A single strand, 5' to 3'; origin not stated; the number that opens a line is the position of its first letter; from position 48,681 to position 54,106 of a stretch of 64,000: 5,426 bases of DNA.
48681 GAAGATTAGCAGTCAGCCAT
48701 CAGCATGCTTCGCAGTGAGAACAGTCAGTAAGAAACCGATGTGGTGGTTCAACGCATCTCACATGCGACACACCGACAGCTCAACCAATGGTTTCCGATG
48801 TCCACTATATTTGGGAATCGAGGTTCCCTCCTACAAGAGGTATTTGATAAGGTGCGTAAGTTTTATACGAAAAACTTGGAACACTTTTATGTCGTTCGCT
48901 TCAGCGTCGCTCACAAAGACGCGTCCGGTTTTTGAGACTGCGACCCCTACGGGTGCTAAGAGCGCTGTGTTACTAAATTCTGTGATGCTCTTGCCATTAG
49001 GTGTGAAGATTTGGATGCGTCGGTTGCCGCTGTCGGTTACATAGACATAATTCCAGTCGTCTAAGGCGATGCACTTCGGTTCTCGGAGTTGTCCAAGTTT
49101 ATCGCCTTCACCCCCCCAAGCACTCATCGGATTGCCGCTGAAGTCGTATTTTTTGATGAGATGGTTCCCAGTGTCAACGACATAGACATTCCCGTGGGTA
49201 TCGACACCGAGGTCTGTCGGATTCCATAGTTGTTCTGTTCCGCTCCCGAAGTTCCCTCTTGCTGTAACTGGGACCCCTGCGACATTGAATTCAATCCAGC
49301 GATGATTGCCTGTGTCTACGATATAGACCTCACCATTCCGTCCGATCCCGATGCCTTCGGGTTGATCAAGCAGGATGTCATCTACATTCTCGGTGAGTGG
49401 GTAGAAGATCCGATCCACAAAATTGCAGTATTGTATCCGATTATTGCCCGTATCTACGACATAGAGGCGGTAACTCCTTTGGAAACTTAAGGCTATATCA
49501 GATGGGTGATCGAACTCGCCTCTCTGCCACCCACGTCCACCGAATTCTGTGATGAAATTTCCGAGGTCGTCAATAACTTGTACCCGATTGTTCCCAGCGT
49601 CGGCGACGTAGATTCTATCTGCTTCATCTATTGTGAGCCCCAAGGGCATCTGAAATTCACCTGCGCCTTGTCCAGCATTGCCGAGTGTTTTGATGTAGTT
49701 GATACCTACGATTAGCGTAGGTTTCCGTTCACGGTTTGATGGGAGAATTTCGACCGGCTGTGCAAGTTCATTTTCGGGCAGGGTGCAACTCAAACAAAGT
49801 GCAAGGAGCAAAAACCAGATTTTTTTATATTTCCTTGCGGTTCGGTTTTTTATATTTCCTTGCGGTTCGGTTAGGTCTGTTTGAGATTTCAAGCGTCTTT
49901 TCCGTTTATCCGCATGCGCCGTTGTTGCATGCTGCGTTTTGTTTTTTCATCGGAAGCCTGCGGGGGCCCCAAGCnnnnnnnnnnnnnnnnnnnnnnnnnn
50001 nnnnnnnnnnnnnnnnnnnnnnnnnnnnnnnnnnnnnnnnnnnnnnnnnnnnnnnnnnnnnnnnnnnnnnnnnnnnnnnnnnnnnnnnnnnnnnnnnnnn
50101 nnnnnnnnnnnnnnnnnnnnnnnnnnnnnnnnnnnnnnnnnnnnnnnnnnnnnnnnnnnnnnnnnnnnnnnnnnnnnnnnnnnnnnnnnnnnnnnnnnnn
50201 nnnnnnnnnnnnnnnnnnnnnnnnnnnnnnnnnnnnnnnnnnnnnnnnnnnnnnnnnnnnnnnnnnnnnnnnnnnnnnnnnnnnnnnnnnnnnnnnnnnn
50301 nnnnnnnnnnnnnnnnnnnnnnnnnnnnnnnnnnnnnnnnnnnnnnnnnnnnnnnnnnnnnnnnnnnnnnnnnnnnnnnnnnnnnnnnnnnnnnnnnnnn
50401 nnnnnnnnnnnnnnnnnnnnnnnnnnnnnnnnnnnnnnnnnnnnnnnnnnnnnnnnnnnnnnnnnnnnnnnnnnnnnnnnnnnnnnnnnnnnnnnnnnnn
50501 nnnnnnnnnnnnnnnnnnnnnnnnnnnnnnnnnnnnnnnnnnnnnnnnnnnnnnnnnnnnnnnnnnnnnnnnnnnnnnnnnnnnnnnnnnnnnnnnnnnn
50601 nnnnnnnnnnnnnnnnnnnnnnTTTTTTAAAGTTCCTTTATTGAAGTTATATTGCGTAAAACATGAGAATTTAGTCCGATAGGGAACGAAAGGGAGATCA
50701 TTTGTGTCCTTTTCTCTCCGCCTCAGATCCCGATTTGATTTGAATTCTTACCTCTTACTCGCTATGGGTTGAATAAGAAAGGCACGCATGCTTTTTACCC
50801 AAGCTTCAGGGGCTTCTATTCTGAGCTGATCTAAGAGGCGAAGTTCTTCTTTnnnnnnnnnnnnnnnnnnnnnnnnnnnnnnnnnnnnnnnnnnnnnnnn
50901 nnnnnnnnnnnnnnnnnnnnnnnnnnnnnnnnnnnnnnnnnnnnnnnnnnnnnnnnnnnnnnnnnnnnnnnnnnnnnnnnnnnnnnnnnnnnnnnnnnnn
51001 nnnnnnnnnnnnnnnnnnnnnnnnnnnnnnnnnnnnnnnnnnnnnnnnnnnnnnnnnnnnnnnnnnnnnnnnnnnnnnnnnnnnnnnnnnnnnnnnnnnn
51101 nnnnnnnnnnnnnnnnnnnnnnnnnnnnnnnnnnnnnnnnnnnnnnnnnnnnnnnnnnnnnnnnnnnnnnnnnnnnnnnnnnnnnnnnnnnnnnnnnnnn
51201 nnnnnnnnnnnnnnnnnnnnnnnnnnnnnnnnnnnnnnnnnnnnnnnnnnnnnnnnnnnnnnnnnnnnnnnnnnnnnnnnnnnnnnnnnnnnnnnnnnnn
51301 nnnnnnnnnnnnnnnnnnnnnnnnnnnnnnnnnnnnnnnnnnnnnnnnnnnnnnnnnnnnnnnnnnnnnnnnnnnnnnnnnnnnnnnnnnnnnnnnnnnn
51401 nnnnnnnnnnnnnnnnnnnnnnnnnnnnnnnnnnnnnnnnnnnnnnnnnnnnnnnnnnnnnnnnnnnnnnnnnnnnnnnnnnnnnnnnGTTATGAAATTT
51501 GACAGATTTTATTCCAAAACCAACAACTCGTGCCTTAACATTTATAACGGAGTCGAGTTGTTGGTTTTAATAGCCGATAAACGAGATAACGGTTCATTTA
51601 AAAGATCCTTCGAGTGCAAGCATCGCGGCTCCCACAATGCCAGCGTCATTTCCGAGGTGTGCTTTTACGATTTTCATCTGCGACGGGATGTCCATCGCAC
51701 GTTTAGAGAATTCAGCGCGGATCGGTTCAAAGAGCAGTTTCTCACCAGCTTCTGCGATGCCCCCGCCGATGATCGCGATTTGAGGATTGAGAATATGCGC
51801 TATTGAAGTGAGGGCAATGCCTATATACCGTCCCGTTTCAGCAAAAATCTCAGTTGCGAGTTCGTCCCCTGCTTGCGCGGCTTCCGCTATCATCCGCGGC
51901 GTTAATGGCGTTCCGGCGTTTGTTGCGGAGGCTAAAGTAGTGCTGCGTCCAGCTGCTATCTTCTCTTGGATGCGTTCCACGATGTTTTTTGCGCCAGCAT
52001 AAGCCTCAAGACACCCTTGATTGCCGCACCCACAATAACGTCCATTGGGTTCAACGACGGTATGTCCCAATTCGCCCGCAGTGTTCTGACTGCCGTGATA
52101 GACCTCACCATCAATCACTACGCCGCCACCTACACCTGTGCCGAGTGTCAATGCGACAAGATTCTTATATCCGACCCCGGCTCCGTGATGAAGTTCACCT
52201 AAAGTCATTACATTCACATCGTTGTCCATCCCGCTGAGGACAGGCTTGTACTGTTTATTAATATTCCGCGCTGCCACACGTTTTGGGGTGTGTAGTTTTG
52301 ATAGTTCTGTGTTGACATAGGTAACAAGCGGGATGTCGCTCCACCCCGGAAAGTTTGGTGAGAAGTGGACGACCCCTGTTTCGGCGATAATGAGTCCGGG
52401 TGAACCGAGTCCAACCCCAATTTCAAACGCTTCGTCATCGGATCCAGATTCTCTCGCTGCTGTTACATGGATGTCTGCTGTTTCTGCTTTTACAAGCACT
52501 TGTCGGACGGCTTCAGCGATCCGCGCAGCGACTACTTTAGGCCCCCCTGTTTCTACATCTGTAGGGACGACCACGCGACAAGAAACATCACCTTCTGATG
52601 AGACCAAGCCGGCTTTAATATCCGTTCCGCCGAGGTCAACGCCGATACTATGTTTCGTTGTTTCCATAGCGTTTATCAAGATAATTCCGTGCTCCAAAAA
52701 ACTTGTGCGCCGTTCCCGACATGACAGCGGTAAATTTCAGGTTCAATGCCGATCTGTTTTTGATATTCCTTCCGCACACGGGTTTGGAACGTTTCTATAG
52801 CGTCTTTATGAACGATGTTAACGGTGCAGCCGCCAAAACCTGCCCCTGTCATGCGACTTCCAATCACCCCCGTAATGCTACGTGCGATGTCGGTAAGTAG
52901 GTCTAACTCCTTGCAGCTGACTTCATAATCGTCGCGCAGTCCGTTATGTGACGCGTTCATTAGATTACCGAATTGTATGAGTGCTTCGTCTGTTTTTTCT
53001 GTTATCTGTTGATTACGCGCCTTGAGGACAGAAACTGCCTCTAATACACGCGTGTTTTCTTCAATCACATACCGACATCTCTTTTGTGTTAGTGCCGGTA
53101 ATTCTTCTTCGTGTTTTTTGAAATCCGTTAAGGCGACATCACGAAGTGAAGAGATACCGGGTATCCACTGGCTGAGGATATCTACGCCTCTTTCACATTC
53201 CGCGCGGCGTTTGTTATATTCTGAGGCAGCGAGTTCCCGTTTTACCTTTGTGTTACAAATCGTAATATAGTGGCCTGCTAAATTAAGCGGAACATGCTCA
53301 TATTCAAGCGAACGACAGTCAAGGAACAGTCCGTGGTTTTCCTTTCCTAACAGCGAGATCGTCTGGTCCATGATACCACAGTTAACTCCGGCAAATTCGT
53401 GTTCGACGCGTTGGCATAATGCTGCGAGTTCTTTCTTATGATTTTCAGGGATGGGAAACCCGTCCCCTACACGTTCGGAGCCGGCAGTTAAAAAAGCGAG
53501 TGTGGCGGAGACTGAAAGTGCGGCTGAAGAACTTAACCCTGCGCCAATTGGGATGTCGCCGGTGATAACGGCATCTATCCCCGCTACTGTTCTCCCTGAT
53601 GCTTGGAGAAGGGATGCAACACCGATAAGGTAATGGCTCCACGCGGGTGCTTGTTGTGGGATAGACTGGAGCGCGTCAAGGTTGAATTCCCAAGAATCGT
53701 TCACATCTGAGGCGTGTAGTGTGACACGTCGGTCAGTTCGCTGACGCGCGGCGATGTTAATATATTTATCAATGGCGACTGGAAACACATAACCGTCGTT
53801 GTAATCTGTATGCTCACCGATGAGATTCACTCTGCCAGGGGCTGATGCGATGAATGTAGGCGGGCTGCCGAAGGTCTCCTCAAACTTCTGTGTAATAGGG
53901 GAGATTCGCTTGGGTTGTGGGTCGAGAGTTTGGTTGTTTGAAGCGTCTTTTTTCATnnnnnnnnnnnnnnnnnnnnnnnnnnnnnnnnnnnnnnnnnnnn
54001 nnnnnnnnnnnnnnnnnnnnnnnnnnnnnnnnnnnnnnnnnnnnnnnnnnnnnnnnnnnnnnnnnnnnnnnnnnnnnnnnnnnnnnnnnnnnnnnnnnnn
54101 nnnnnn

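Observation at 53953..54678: Catalytically degenerate AccD homolog (pseudo-carboxyltransferase) translationally coupled to galK-glk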

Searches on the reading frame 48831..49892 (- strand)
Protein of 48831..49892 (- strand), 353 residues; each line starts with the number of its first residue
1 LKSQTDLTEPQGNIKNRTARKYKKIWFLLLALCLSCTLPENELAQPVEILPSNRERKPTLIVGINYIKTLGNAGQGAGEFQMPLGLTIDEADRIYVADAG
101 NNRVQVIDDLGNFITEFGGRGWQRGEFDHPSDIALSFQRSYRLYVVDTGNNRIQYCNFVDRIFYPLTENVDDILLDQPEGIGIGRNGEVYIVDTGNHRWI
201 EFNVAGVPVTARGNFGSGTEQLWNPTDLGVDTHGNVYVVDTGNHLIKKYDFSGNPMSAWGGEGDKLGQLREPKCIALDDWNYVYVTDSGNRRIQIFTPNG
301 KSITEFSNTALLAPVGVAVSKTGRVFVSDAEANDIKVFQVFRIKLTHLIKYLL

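Call 51: search_protein_families(library=pfam, proteins=[window:48831-49892:-], max_evalue=0.01)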
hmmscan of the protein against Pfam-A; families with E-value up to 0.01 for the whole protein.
window:48831-49892:- (353 aa): 6 families
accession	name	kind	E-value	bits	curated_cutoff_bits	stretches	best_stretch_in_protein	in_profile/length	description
PF01436.27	NHL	-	7.3e-38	127.2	20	5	80-106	1-27/28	NHL repeat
PF25021.1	TEN_NHL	-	1.7e-10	40.9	27.1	0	174-202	140-168/357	Teneurin NHL domain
PF17170.10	DUF5128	-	8.1e-10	38.8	22.9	1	92-155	54-116/321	6-bladed beta-propeller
PF08450.18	SGL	-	4.2e-07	30.3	26.3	0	177-255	135-216/246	SMP-30/Gluconolactonase/LRE-like region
PF06739.17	SBBP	-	3.4e-06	27.4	20.5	0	224-239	14-29/38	Beta-propeller repeat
PF22701.2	Mala_s_1-like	-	0.0029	17.8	27.5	0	180-305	44-165/195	Mal s 1 allergenic protein-like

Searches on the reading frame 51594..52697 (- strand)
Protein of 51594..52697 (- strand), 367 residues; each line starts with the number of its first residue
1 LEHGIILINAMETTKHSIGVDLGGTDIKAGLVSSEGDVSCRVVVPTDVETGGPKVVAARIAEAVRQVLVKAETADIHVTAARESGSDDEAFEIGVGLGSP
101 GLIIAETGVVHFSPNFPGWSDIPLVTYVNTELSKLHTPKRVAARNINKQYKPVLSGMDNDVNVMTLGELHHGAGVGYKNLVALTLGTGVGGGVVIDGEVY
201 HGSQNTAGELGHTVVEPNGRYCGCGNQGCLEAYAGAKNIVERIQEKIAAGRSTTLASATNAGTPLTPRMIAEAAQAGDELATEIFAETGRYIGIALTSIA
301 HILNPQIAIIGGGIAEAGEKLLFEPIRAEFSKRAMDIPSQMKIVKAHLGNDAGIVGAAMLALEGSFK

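Call 3: search_protein_families(library=pfam, proteins=[window:51594-52697:-], max_evalue=1)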
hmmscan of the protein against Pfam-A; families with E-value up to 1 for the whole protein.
window:51594-52697:- (367 aa): 2 families
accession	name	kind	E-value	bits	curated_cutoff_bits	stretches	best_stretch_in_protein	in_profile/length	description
PF00480.26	ROK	-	1.7e-57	195.7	22.9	1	18-362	2-292/294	ROK family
PF01869.26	BcrAD_BadFG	-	2.3e-05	24.5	31.5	2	18-78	1-64/271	BadF/BadG/BcrA/BcrD ATPase family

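Call 4: search_protein_families(library=ncbifam, proteins=[window:51594-52697:-], max_evalue=1)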
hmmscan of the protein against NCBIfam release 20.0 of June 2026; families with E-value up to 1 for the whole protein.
window:51594-52697:- (367 aa): 15 families
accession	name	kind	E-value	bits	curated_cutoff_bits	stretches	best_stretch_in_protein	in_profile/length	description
TIGR00744.1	ROK_glcA_fam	subfamily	2.5e-63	214.3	260.35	1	18-361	1-308/318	ROK family glucokinase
NF047937.1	TransRegNagC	equivalog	8.6e-39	133.8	650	1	61-360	111-383/399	DNA-binding transcriptional regulator NagC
NF049930.1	TransRegMlc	equivalog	8.4e-38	130.7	530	1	157-360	191-389/405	sugar metabolism global transcriptional regulator Mlc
NF003461.0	PRK05082.1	subfamily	2.1e-29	102.8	283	2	159-361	104-286/291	N-acetylmannosamine kinase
NF047821.1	NactlManKinNanK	equivalog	6.1e-28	98.2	450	2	159-361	104-286/288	N-acetylmannosamine kinase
NF007251.0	PRK09698.1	equivalog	3e-23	82.5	253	1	13-363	4-298/304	allose kinase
NF045551.1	GK_Pyrobac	equivalog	1.4e-22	80.4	500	1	94-363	50-282/294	ATP-dependent glucokinase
NF007108.0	PRK09557.1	equivalog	1.2e-21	77.3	443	1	18-360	4-299/303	fructokinase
NF009835.0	PRK13310.1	equivalog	3e-21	76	380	1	156-362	101-301/303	N-acetylglucosamine kinase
NF042998.1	bglucokin_BglK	equivalog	4.3e-17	62.3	550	1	156-358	99-282/291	beta-glucoside kinase BglK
NF045942.1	PolPhglucPhase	equivalog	7.9e-14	52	250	3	292-361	184-241/242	polyphosphate--glucose phosphotransferase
NF009836.0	PRK13311.1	equivalog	8.9e-10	38.2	551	1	94-237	59-192/256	N-acetyl-D-glucosamine kinase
NF046058.1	NagK_SO3507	equivalog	3.9e-06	26.6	370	1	255-332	201-277/295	N-acetylglucosamine kinase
NF045550.1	FrctkaseScrK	equivalog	0.00023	20.7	400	1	158-315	106-238/293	fructokinase ScrK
NF007126.0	PRK09567.1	equivalog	0.064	11.4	523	1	10-94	426-504/595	NirA family protein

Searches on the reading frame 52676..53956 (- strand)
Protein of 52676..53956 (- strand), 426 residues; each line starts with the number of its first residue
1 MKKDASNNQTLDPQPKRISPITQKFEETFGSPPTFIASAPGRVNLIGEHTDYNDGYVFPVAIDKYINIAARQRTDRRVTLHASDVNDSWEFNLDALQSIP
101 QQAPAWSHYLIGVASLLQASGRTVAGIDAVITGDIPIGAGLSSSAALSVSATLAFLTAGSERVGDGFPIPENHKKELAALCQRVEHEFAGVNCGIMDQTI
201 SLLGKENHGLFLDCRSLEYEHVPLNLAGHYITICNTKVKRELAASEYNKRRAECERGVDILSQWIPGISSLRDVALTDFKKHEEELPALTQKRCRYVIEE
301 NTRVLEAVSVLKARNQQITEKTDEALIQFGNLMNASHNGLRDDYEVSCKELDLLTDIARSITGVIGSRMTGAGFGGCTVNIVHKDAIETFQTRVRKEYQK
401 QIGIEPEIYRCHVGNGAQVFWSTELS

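Call 3: search_protein_families(library=pfam, proteins=[window:52676-53956:-], max_evalue=1)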
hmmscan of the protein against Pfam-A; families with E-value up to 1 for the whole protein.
window:52676-53956:- (426 aa): 3 families
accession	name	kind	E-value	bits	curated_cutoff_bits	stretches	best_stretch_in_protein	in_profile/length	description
PF10509.15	GalKase_gal_bdg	-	1.2e-23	82.9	23.1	1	23-71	1-48/49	Galactokinase galactose-binding signature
PF00288.32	GHMP_kinases_N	-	4.5e-17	62.5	22.3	1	109-205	2-87/87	GHMP kinases N terminal domain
PF08544.19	GHMP_kinases_C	-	1.6e-08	35.2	21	1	327-399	11-84/85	GHMP kinases C terminal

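Call 4: search_protein_families(library=ncbifam, proteins=[window:52676-53956:-], max_evalue=1)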
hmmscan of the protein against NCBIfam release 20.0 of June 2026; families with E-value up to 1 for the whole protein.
window:52676-53956:- (426 aa): 14 families
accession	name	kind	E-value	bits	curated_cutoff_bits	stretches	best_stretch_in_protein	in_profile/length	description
NF003705.0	PRK05322.1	equivalog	1.5e-114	382.8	385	1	20-419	5-386/388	galactokinase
NF003472.0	PRK05101.1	equivalog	5.6e-109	364.6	499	1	20-419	6-381/382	galactokinase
TIGR00131.1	gal_kin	equivalog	6.6e-108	361.1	226.65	1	21-418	4-386/388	galactokinase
NF003006.0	PRK03817.1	equivalog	2.1e-99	332.8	443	1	38-419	5-350/352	galactokinase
NF001816.0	PRK00555.1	equivalog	1.8e-67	227.9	509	1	37-418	5-360/363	galactokinase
TIGR00549.1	mevalon_kin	equivalog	1.1e-23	84.1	163.05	1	39-379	1-274/276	mevalonate kinase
NF003036.0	PRK03926.1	equivalog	3.6e-23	82.1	403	2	299-396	188-281/302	mevalonate kinase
NF049969.1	GlMnHpPKinHddA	equivalog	1.5e-05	24.6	600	1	41-211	9-173/338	D-glycero-D-manno-heptose 7-phosphate kinase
TIGR01920.1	Shik_kin_archae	equivalog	0.00027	20.4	126.85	1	123-163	66-106/266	shikimate kinase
TIGR01220.1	Pmev_kin_Gr_pos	equivalog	0.0004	19.5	165.7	1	345-406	294-349/358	phosphomevalonate kinase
TIGR00191.1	thrB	equivalog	0.0016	17.3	168.25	1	112-154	66-108/304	homoserine kinase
NF002288.1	PRK01212.1-4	equivalog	0.011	14.8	194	1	94-155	46-105/303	homoserine kinase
NF007526.1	PRK10139.1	equivalog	0.049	12.3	756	1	112-179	185-257/456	serine endoprotease DegQ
TIGR01467.1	cobI_cbiL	equivalog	0.071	12.5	163.25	1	259-321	118-185/230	precorrin-2 C(20)-methyltransferase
